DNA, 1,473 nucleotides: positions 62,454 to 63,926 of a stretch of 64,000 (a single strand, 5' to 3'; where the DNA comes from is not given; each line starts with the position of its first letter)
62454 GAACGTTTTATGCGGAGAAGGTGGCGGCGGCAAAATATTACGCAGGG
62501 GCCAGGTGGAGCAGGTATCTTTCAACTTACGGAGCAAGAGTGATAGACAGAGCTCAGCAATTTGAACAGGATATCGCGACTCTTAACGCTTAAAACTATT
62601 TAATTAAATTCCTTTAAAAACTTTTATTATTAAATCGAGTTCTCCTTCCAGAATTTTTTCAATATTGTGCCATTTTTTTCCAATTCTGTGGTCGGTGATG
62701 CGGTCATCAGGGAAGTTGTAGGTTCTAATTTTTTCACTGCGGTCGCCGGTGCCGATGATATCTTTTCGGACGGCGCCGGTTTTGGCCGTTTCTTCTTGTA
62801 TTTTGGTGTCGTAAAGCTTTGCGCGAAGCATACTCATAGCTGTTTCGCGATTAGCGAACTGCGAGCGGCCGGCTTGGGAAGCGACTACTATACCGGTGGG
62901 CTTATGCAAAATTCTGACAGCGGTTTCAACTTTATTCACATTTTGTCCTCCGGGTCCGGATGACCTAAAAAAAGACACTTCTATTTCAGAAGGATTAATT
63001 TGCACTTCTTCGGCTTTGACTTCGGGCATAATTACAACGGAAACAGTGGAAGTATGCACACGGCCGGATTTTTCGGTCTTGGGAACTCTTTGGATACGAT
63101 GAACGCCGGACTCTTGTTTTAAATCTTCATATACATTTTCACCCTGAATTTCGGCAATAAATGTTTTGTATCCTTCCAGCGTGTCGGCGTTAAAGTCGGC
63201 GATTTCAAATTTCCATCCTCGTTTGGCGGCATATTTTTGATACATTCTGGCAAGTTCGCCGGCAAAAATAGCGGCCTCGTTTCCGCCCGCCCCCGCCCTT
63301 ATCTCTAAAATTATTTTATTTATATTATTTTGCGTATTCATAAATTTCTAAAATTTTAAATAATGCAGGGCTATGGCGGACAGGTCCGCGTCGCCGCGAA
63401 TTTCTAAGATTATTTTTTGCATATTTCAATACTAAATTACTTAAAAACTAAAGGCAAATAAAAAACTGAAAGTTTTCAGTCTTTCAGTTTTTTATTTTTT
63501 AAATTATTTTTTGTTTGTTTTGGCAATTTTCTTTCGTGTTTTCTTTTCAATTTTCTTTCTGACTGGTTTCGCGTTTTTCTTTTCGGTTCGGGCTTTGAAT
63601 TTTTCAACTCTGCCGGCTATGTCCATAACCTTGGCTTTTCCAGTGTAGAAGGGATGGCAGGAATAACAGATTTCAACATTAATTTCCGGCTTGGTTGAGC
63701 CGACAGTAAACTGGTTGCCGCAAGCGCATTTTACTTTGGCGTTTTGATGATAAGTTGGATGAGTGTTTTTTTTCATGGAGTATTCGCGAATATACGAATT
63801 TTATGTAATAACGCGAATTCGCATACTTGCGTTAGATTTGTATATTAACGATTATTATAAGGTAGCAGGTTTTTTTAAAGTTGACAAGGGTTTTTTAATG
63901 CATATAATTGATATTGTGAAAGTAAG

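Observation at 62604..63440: N-terminally short RF1 homolog (domains 2-4 only) preceded by a mini-ORF that duplicates its first conserved motif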

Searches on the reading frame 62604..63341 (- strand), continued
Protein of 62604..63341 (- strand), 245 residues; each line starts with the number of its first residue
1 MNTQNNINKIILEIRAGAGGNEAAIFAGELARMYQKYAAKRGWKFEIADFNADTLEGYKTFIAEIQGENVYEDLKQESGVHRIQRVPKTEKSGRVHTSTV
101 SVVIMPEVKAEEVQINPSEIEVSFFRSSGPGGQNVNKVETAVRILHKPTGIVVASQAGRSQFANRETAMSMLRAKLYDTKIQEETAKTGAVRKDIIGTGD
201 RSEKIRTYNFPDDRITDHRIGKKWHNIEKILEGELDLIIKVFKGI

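Call 14: find_related_loci(query=window:62604-63341:-, collection=genome_contigs, flank=3000)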
Query window:62604-63341:- (245 aa) in genome_contigs; peptide patterns used: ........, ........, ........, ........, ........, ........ (x = any residue, [..] = any of these).
600 stretches matched a pattern (row limit reached: there are more); 577 encode a relative of the query (tblastn E <= 1e-3); the best 80 are kept; 80 distinct loci.
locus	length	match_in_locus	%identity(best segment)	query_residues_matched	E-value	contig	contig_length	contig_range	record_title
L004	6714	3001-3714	72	6-243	4e-118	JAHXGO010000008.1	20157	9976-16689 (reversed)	MAG: Candidatus Liptonbacteria bacterium isolate Unc5 Unc5_contig_8, whole genome shotgun sequence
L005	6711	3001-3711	70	7-243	2e-114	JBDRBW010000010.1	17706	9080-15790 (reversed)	MAG: Patescibacteria group bacterium isolate MEGAHIT-group-1.149 k141_1304502, whole genome shotgun sequence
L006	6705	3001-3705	68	8-242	1e-111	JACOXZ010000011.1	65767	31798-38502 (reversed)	MAG: Candidatus Liptonbacteria bacterium isolate NC_groundwater_166_Ag_S-0.1um_47_12 S4_GD2017_2_S1_scaffold_594, whole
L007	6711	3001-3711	69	8-245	4e-110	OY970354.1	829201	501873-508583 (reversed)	MAG: uncultured bacterium isolate MFD04540.bin.2.12 genome assembly, chromosome: 1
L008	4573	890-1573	68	16-243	3e-107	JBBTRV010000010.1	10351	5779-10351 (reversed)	MAG: Patescibacteria group bacterium isolate H51-bin136_1 H51_bin136_1_000000000010, whole genome shotgun sequence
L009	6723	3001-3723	64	1-242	6e-105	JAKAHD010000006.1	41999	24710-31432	MAG: bacterium isolate WY2.bin82 NODE_1147_length_41999_cov_5.328334, whole genome shotgun sequence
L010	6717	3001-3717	62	5-243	5e-103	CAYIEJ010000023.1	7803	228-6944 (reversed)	MAG TPA_asm: uncultured Candidatus Saccharibacteria bacterium isolate ERP119705_co18_661 genome assembly, contig: NODE_1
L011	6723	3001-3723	60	1-242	5e-101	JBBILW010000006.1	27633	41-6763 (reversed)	MAG: Candidatus Jorgensenbacteria bacterium isolate BR1F70218_bin_218 NODE_938_length_27633_cov_1.08991, whole genome sh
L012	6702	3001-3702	61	7-240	2e-98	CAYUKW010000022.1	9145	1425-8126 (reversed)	MAG TPA_asm: uncultured Candidatus Saccharibacteria bacterium isolate SRP193066_co2_3 genome assembly, contig: NODE_3916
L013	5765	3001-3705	60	8-242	1e-94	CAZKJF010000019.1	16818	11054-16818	MAG TPA_asm: uncultured Candidatus Saccharibacteria bacterium isolate binchicken_co84_142 genome assembly, contig: k141_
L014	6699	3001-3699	59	10-242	4e-93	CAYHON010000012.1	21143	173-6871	MAG TPA_asm: uncultured Candidatus Saccharibacteria bacterium isolate ERP119705_co14_178 genome assembly, contig: NODE_2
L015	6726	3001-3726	57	1-242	3e-90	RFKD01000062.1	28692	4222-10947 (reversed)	MAG: Candidatus Parcubacteria bacterium isolate J119 k99_1608018, whole genome shotgun sequence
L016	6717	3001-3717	55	5-243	2e-89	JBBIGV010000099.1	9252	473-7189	MAG: Ignavibacteria bacterium isolate RVF170221_bin_1 NODE_6153_length_9252_cov_20.849951, whole genome shotgun sequence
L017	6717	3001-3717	55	5-243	1e-88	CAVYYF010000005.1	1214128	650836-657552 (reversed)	MAG: uncultured Bacteroidetes bacterium isolate MFD05684.bin.1.9 genome assembly, contig: contig_31563, whole genome sho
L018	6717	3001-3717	55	5-243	3e-88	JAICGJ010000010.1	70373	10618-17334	MAG: Chryseolinea sp. isolate CF_bin.38 k141_1692354_length_70373_cov_13.4412, whole genome shotgun sequence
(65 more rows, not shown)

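Call 20: find_related_loci(query=window:62604-63341:-, collection=metagenome_contigs, flank=3000)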
Query window:62604-63341:- (245 aa) in metagenome_contigs; peptide patterns used: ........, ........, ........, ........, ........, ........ (x = any residue, [..] = any of these).
600 stretches matched a pattern (row limit reached: there are more); 571 encode a relative of the query (tblastn E <= 1e-3); the best 80 are kept; 80 distinct loci.
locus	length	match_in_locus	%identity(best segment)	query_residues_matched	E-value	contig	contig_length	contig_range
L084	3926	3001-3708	70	8-243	2e-118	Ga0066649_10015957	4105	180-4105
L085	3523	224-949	70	1-242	1e-118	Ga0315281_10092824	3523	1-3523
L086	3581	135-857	71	7-242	4e-117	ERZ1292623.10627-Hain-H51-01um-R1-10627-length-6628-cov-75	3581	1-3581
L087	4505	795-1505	69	6-242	2e-115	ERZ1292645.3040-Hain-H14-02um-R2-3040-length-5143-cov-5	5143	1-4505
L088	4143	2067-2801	68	6-243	7e-114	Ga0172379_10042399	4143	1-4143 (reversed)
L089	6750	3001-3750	64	8-243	2e-105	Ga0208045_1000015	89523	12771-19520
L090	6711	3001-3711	65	7-243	3e-104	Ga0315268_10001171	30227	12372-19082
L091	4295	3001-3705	61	8-242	1e-97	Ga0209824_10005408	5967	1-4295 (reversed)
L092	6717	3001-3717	59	4-242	5e-95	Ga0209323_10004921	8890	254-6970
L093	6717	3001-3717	58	5-243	5e-94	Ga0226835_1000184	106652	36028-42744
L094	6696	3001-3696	60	11-242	3e-93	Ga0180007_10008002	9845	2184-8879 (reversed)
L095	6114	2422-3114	61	6-236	1e-92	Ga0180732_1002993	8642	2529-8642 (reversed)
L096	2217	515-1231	57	5-243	2e-96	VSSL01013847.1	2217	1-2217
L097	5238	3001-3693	59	10-240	1e-89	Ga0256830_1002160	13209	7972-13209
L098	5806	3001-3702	59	10-243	2e-89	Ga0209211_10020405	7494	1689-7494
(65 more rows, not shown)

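Call 34: find_encoding_contigs(protein=P0006, flank=2500, max_places=1)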
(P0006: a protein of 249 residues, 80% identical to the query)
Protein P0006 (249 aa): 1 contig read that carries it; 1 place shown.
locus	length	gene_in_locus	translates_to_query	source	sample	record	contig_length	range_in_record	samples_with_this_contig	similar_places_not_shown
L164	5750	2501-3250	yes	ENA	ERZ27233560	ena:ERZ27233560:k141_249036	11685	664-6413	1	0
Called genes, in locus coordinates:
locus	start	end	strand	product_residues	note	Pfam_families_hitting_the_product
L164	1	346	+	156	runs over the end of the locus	PF01272:GreA_GreB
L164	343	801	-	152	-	PF01814:Hemerythrin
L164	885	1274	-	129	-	PF00072:Response_reg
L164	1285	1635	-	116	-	PF01934:HepT-like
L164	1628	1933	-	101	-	PF18765:Polbeta, PF01909:NTP_transf_2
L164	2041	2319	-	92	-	-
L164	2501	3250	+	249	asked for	PF03462:PCRF, PF00472:RF-1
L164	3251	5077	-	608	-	PF13230:GATase_4 (weak), PF13522:GATase_6, PF13537:GATase_7, PF01380:SIS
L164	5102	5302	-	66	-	-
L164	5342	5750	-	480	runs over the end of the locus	PF13406:SLT_2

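Call 35: find_encoding_contigs(protein=P0008, flank=2500, max_places=1)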
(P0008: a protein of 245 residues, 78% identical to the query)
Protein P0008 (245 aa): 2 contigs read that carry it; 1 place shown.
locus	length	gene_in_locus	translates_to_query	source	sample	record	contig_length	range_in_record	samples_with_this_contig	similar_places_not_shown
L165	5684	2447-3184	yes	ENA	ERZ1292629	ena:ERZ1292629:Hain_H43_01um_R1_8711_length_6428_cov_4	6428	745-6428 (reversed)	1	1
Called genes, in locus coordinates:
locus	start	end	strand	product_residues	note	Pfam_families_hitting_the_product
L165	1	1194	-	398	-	?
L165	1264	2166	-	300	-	-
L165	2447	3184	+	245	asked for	PF03462:PCRF, PF00472:RF-1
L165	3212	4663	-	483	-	PF13406:SLT_2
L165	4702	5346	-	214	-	PF01386:Ribosomal_L25p, PF14693:Ribosomal_TL5_C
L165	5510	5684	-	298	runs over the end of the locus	PF01116:F_bP_aldolase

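Call 36: find_encoding_contigs(protein=P0009, flank=2500, max_places=1)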
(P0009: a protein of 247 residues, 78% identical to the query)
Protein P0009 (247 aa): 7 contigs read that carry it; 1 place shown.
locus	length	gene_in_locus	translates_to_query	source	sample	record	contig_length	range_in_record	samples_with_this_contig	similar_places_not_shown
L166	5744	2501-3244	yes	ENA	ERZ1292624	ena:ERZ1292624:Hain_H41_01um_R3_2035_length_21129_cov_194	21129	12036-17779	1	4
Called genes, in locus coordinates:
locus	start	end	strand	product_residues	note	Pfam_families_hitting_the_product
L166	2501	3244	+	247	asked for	PF03462:PCRF, PF00472:RF-1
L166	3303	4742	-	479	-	PF13406:SLT_2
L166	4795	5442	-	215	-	PF01386:Ribosomal_L25p, PF14693:Ribosomal_TL5_C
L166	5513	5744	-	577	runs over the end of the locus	PF16927:HisKA_7TM, PF00512:HisKA, PF02518:HATPase_c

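Call 38: find_encoding_contigs(protein=P0010, flank=2500, max_places=1)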
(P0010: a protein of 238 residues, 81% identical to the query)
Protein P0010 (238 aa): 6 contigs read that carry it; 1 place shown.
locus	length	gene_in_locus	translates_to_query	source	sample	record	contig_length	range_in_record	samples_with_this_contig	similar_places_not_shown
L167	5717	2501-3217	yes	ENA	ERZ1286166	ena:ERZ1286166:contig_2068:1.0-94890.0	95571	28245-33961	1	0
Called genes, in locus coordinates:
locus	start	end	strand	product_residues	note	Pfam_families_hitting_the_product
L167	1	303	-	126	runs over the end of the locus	PF00072:Response_reg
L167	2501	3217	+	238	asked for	PF03462:PCRF, PF00472:RF-1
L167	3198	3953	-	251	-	-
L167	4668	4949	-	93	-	-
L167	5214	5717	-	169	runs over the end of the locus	PF01411:tRNA-synt_2c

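Call 39: find_encoding_contigs(protein=P0015, flank=2500, max_places=1)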
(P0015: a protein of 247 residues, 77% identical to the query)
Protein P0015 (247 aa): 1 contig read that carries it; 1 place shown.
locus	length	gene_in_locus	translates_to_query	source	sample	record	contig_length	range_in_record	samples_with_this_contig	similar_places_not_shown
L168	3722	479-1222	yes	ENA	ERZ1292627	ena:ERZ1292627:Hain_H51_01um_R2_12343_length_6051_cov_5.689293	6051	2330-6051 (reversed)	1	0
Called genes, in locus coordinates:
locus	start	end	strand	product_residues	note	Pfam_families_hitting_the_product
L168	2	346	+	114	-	?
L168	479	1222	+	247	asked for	PF03462:PCRF, PF00472:RF-1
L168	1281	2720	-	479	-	PF13406:SLT_2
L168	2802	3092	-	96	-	PF14693:Ribosomal_TL5_C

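Call 40: find_encoding_contigs(protein=P0016, flank=2500, max_places=1)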
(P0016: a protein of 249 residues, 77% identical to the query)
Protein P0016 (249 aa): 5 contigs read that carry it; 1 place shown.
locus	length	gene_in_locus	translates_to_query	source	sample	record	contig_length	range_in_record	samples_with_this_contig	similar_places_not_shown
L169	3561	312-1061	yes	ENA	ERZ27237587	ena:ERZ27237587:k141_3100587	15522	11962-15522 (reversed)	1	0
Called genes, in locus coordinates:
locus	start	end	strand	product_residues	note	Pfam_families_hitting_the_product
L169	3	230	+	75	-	?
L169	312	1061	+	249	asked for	PF03462:PCRF, PF00472:RF-1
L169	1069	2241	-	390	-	PF07963:N_methyl (weak)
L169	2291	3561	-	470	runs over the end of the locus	PF13406:SLT_2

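Call 41: find_encoding_contigs(protein=P0023, flank=2500, max_places=1)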
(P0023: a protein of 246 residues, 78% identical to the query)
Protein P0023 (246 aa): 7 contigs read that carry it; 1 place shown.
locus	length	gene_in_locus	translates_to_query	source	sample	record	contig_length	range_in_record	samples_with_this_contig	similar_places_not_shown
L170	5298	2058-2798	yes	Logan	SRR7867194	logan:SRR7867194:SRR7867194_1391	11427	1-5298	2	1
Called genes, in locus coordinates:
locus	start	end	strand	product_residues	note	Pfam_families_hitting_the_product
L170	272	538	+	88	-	PF01197:Ribosomal_L31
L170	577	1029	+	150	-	PF01272:GreA_GreB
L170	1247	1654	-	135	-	PF01371:Trp_repressor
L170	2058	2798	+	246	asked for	PF03462:PCRF, PF00472:RF-1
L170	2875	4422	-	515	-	PF24161:CCDC39 (faint), PF13406:SLT_2 (weak)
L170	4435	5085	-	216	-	PF01386:Ribosomal_L25p, PF14693:Ribosomal_TL5_C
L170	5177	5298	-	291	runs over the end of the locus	PF01116:F_bP_aldolase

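Call 52: find_encoding_contigs(protein=P0048, flank=2500, max_places=1)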
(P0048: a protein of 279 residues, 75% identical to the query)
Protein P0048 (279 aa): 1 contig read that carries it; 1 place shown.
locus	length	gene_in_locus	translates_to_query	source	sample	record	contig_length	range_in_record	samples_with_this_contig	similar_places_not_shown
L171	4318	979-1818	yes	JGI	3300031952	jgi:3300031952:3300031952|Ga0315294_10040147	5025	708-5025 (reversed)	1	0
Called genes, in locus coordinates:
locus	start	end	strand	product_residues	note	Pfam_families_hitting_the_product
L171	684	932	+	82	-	PF01197:Ribosomal_L31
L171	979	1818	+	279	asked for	PF03462:PCRF, PF00472:RF-1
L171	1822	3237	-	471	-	PF13406:SLT_2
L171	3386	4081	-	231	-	PF01386:Ribosomal_L25p, PF14693:Ribosomal_TL5_C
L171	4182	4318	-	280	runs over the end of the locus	?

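Call 53: find_encoding_contigs(protein=P0052, flank=2500, max_places=1)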
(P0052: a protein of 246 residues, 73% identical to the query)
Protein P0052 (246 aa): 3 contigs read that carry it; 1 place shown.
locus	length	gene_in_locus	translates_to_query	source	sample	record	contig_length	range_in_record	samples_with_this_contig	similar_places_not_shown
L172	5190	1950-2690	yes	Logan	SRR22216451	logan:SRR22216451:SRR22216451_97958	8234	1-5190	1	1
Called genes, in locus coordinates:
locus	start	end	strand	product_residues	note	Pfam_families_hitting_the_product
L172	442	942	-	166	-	-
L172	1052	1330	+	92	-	PF01197:Ribosomal_L31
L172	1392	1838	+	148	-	-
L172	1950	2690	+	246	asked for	PF03462:PCRF, PF00472:RF-1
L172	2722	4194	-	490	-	PF13406:SLT_2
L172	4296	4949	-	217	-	PF01386:Ribosomal_L25p, PF14693:Ribosomal_TL5_C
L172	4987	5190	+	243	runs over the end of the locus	PF01351:RNase_HII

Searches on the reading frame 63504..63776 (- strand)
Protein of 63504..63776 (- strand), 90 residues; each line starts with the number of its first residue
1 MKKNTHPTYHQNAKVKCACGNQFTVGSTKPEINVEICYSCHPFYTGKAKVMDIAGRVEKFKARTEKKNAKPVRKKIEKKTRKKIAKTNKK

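Call 3: search_protein_families(library=pfam, proteins=[window:63504-63776:-], max_evalue=0.01)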
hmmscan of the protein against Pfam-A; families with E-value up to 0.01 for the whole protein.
window:63504-63776:- (90 aa): 1 family
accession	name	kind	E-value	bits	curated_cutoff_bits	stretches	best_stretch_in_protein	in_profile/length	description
PF01197.23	Ribosomal_L31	-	1.9e-28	98.9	27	1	1-63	1-63/65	Ribosomal protein L31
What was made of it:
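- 63504..63776 (-): rpmE (ribosomal protein L31), the conserved upstream neighbour of prfA. Call 3 (Ribosomal_L31, 1.9e-28).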
